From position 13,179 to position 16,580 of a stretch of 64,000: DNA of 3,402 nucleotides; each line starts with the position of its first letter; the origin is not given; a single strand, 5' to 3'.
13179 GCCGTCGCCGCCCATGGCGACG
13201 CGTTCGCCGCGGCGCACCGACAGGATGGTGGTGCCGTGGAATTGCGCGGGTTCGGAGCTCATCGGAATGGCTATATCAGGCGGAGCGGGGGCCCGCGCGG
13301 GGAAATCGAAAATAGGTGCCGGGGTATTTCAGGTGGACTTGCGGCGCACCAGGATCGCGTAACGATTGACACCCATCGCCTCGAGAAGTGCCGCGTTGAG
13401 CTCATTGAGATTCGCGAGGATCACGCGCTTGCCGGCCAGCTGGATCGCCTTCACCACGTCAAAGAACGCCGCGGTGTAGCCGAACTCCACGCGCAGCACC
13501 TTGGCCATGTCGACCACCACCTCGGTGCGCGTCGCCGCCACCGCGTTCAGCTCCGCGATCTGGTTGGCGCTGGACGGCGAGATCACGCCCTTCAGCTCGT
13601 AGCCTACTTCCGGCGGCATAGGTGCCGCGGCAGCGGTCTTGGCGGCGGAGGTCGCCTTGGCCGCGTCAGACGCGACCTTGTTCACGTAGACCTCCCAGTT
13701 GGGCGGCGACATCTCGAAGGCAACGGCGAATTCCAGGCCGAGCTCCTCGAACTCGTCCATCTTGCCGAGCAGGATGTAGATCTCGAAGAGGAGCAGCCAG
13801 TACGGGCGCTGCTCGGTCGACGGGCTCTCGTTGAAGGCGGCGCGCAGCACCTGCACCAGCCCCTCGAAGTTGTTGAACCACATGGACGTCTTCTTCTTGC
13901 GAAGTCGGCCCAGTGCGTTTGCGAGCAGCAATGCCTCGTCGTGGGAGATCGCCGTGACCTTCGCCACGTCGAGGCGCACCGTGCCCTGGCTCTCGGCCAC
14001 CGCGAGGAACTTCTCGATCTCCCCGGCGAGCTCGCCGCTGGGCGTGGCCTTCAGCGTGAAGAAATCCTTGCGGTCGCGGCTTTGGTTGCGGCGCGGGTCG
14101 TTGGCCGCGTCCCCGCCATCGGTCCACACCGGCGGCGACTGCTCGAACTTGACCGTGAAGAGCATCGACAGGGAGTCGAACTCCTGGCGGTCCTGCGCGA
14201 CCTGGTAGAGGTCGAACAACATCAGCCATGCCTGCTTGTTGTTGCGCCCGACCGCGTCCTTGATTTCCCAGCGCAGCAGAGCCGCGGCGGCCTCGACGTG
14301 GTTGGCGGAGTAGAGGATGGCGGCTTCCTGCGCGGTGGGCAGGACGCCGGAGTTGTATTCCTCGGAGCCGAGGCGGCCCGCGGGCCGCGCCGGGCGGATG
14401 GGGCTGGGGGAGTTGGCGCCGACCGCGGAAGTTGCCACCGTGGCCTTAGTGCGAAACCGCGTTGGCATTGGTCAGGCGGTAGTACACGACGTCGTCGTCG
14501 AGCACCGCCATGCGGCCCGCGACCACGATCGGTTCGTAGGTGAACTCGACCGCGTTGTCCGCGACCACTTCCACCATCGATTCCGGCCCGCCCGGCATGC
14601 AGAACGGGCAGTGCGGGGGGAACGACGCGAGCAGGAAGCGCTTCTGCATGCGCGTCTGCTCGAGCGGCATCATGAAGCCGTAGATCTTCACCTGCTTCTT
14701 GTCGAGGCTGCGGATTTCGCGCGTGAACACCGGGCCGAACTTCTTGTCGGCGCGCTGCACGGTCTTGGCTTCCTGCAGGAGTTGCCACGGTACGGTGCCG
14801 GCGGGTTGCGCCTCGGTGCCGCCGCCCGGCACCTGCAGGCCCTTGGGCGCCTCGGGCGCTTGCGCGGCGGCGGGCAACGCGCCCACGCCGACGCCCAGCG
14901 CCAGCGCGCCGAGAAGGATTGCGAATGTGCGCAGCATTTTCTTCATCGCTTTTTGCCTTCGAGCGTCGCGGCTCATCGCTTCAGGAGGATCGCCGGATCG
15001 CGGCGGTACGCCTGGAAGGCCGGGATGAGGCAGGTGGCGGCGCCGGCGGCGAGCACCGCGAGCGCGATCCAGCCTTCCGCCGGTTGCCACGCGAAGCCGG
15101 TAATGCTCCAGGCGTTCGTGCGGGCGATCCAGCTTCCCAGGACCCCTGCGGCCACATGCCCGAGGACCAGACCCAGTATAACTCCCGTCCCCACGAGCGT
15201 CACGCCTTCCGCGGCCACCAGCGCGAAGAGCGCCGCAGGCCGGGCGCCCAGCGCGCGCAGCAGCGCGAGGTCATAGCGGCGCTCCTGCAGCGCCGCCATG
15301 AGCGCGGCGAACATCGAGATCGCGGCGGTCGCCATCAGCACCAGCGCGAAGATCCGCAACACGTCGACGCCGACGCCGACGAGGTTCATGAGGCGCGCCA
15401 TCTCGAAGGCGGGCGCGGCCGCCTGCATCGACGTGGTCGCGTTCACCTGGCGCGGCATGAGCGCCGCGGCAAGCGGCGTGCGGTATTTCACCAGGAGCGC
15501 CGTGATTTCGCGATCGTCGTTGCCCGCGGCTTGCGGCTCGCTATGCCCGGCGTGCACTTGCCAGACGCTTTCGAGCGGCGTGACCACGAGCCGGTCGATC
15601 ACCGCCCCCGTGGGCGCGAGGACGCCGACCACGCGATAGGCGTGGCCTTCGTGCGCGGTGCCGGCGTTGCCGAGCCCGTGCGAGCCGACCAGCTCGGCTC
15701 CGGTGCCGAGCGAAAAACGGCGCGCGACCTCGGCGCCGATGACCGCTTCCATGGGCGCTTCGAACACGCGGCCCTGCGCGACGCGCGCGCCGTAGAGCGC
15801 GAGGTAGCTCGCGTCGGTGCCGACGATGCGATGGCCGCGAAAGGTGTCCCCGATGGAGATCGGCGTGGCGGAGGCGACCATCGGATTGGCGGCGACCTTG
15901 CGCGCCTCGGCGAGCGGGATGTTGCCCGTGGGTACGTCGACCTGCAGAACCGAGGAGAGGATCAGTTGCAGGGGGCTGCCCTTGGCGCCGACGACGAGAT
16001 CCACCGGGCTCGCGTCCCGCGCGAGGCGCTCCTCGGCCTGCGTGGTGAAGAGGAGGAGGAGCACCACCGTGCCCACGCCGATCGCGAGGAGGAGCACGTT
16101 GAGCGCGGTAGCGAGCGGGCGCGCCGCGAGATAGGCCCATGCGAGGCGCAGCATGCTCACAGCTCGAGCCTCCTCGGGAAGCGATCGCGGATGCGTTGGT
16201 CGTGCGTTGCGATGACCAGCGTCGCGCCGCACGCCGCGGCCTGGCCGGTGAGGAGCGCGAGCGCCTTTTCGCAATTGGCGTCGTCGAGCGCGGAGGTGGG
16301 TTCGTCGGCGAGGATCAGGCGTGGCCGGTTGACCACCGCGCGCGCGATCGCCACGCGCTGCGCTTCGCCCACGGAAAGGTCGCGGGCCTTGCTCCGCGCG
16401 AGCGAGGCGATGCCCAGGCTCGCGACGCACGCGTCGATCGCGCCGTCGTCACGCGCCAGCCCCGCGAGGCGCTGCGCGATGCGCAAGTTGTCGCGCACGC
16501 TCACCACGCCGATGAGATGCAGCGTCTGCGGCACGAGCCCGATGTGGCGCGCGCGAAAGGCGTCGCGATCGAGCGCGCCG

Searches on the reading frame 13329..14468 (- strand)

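Call 66: search_protein_families(library=pfam, proteins=[window:13329-14468:-], max_evalue=0.0001)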
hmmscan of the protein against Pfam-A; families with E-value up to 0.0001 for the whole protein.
window:13329-14468:- (379 aa): 1 family
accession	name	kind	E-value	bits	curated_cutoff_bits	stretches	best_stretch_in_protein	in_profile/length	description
PF13466.11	STAS_2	-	1.6e-08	35.1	29.2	1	292-367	3-79/80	STAS domain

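Call 69: search_protein_families(library=ncbifam, proteins=[window:13329-14468:-], max_evalue=0.001)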
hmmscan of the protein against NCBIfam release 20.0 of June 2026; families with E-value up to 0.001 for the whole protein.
window:13329-14468:- (379 aa): 0 families

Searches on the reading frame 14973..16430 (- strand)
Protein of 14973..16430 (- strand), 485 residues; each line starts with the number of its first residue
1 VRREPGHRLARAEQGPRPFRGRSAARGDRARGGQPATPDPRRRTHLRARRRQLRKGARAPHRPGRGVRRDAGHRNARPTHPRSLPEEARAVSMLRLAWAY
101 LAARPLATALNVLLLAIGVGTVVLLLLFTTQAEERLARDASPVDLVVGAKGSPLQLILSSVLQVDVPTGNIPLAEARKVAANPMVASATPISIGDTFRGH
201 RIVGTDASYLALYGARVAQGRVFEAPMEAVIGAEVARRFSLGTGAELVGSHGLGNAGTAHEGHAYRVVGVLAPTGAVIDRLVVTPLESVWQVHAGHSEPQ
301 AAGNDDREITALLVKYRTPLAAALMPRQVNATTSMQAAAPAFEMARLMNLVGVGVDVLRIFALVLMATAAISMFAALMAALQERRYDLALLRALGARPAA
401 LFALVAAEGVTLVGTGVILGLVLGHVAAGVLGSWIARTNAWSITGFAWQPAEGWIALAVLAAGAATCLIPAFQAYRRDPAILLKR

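Call 66: search_protein_families(library=pfam, proteins=[window:14973-16430:-], max_evalue=0.0001)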
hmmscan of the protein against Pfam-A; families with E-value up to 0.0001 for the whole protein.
window:14973-16430:- (485 aa): 2 families
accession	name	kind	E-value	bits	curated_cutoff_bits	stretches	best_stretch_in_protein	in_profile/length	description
PF12704.14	MacB_PCD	-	6.1e-17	63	27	1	108-295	1-177/207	MacB-like periplasmic core domain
PF02687.27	FtsX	-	1.7e-12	47.9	25.5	1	360-476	2-117/120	FtsX-like permease C-terminal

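Call 69: search_protein_families(library=ncbifam, proteins=[window:14973-16430:-], max_evalue=0.001)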
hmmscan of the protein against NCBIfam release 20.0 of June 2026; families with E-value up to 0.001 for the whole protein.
window:14973-16430:- (485 aa): 4 families
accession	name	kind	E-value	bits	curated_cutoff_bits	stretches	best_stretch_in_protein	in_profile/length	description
TIGR03434.1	ADOP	subfamily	4.7e-12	44.8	622.3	1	205-484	532-801/803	ADOP family duplicated permease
TIGR02212.1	lolCE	equivalog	2e-08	33.6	362.45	1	227-431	143-342/411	lipoprotein-releasing ABC transporter permease subunit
NF008357.0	PRK11146.1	exception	0.0001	21.3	439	1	360-434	274-348/414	lipoprotein-releasing ABC transporter permease subunit LolE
TIGR02213.1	lolE_release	exception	0.0002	20.3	540.35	1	357-435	268-346/411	lipoprotein-releasing ABC transporter permease subunit LolE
